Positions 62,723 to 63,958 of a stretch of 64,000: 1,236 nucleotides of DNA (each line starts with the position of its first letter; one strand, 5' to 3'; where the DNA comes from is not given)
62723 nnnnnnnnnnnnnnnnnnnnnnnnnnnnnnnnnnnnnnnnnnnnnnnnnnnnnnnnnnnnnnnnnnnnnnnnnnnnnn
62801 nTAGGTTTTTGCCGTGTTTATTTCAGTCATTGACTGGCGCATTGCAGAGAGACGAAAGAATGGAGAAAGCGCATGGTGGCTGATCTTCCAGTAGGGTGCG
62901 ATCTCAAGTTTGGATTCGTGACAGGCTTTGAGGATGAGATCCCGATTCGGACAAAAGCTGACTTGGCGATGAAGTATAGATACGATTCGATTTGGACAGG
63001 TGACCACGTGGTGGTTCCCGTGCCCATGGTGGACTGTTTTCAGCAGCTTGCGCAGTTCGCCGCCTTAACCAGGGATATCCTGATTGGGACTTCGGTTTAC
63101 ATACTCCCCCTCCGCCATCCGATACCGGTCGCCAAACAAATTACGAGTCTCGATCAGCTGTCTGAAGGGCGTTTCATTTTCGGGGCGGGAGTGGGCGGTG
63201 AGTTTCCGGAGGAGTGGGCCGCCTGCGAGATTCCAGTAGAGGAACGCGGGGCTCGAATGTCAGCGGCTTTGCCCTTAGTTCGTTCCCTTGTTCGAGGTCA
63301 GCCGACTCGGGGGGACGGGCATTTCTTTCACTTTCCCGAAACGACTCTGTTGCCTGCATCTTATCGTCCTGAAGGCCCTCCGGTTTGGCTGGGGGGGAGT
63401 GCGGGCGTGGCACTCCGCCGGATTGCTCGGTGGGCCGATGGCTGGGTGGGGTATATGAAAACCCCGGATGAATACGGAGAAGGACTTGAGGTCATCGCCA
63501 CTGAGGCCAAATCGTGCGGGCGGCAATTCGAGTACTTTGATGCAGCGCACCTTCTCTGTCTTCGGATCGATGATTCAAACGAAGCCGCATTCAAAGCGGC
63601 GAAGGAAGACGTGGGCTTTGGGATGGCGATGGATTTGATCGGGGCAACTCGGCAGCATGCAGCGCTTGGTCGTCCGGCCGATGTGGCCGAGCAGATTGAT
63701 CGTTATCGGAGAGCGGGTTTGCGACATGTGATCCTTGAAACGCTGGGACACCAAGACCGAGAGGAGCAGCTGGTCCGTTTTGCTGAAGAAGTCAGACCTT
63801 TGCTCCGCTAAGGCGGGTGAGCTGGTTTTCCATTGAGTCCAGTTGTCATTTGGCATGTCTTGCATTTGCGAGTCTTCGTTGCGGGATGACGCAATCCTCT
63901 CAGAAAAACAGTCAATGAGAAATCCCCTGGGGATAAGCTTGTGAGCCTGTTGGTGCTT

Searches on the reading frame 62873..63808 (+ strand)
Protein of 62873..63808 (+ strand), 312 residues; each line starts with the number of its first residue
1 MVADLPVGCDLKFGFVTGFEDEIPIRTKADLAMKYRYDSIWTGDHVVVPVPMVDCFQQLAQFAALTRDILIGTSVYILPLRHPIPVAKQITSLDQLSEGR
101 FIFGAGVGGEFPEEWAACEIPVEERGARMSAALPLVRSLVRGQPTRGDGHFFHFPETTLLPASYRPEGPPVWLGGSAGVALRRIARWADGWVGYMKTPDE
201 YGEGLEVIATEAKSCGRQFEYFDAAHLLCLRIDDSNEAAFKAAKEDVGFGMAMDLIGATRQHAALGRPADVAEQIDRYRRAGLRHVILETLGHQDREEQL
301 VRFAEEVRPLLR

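Call 6: search_protein_families(library=pfam, proteins=[window:62873-63808:+], max_evalue=0.01)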
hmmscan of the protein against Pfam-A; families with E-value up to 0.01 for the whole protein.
window:62873-63808:+ (312 aa): 1 family
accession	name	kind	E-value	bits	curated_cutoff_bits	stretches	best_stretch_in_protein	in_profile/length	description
PF00296.26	Bac_luciferase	-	1.2e-41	143.5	27.9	1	34-279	34-308/314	Luciferase-like monooxygenase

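Call 8: find_encoding_contigs(protein=window:62873-63808:+, flank=10000, max_places=6)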
Protein window:62873-63808:+ (312 aa): 14 contigs read that carry it; 6 places shown.
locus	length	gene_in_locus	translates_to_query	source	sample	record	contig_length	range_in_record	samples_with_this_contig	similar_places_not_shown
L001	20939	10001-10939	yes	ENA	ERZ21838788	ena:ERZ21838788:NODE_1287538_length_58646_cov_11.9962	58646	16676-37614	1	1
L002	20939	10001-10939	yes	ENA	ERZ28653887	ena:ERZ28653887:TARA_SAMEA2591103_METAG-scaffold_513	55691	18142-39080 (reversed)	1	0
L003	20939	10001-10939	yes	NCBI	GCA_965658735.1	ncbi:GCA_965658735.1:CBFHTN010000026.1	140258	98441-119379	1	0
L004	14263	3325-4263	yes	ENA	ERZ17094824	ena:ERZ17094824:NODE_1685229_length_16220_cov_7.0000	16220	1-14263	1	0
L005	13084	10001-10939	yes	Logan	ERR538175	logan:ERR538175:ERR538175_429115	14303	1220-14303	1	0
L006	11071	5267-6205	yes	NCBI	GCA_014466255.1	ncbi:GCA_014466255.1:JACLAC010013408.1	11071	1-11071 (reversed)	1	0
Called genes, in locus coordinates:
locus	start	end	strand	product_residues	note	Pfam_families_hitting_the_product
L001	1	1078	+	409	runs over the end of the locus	PF00144:Beta-lactamase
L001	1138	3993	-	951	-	PF01564:Spermine_synth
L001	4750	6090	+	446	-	PF02668:TauD, PF00550:PP-binding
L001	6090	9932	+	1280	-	PF00668:Condensation, PF00501:AMP-binding, PF13193:AMP-binding_C (weak), PF00550:PP-binding, PF00975:Thioesterase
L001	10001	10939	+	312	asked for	PF00296:Bac_luciferase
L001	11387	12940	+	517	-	PF00135:COesterase, PF20434:BD-FAE, PF07859:Abhydrolase_3 (weak)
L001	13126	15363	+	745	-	-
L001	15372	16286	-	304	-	PF14226:DIOX_N, PF03171:2OG-FeII_Oxy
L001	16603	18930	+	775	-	PF06537:DHOR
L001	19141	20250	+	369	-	PF06742:DUF1214 (faint)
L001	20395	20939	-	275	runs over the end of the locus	PF10096:DUF2334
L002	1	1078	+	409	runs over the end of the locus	PF00144:Beta-lactamase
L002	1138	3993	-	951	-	PF01564:Spermine_synth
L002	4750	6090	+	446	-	PF02668:TauD, PF00550:PP-binding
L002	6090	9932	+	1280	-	PF00668:Condensation, PF00501:AMP-binding, PF13193:AMP-binding_C (weak), PF00550:PP-binding, PF00975:Thioesterase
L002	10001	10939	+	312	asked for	PF00296:Bac_luciferase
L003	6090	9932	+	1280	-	PF00668:Condensation, PF00501:AMP-binding, PF13193:AMP-binding_C (weak), PF00550:PP-binding, PF00975:Thioesterase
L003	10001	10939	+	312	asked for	PF00296:Bac_luciferase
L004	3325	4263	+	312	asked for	PF00296:Bac_luciferase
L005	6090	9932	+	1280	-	PF00668:Condensation, PF00501:AMP-binding, PF13193:AMP-binding_C (weak), PF00550:PP-binding, PF00975:Thioesterase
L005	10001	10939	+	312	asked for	PF00296:Bac_luciferase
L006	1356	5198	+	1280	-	PF00668:Condensation, PF00501:AMP-binding, PF13193:AMP-binding_C (weak), PF00550:PP-binding, PF00975:Thioesterase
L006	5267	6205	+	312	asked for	PF00296:Bac_luciferase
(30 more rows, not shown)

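Call 15: search_protein_families(library=ncbifam, proteins=[window:62873-63808:+], max_evalue=0.001)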
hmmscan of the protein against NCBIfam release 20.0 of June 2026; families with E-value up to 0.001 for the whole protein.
window:62873-63808:+ (312 aa): 29 families (the best 25 are shown)
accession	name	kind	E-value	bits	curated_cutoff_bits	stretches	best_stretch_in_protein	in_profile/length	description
TIGR03619.1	F420_Rv2161c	subfamily_domain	2.3e-45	155.1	166.9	1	39-289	29-246/247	TIGR03619 family F420-dependent LLM class oxidoreductase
TIGR03854.1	F420_MSMEG_3544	hypoth_equivalog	2.4e-36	125.6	295.6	1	34-309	24-287/290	TIGR03854 family LLM class F420-dependent oxidoreductase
TIGR03571.1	lucif_BA3436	subfamily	3.7e-30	105.2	303.9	1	53-309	67-302/304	TIGR03571 family LLM class oxidoreductase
TIGR03560.1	F420_Rv1855c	subfamily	7.8e-27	94.5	231.4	1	31-220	21-220/227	TIGR03560 family F420-dependent LLM class oxidoreductase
NF002619.0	PRK02271.1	equivalog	1.2e-22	80.7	276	1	26-250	17-233/329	5,10-methylenetetrahydromethanopterin reductase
TIGR03555.1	F420_mer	equivalog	4.1e-19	69.1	348.7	1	29-251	18-233/325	5,10-methylenetetrahydromethanopterin reductase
TIGR03621.1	F420_MSMEG_2516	subfamily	1.2e-17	64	213.15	1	21-280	12-270/295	TIGR03621 family F420-dependent LLM class oxidoreductase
NF001939.1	PRK00719.1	subfamily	4.5e-15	55.3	510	1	80-245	79-242/373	alkanesulfonate monooxygenase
TIGR03565.1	alk_sulf_monoox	equivalog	6.2e-15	55.1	518.2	1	80-244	79-241/346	FMNH2-dependent alkanesulfonate monooxygenase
TIGR03564.1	F420_MSMEG_4879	subfamily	8.7e-14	51.8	234.25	1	50-287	21-264/265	TIGR03564 family F420-dependent LLM class oxidoreductase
TIGR03559.1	F420_Rv3520c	subfamily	1.6e-13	50.4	335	1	52-249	37-245/325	LLM class F420-dependent oxidoreductase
TIGR04027.1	LLM_KPN_01858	hypoth_equivalog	3.3e-13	49.3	412.9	1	36-151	33-149/326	putative FMN-dependent luciferase-like monooxygenase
TIGR04024.1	F420_NP1902A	hypoth_equivalog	6.6e-13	48.1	345.4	1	26-249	18-234/330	TIGR04024 family LLM class F420-dependent oxidoreductase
TIGR04021.1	LLM_DMSO2_sfnG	equivalog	1.6e-12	47.5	382.95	1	65-227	73-235/350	dimethylsulfone monooxygenase SfnG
TIGR03557.1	F420_G6P_family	subfamily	4.6e-11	42.4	210.4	1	59-311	53-314/316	TIGR03557 family F420-dependent LLM class oxidoreductase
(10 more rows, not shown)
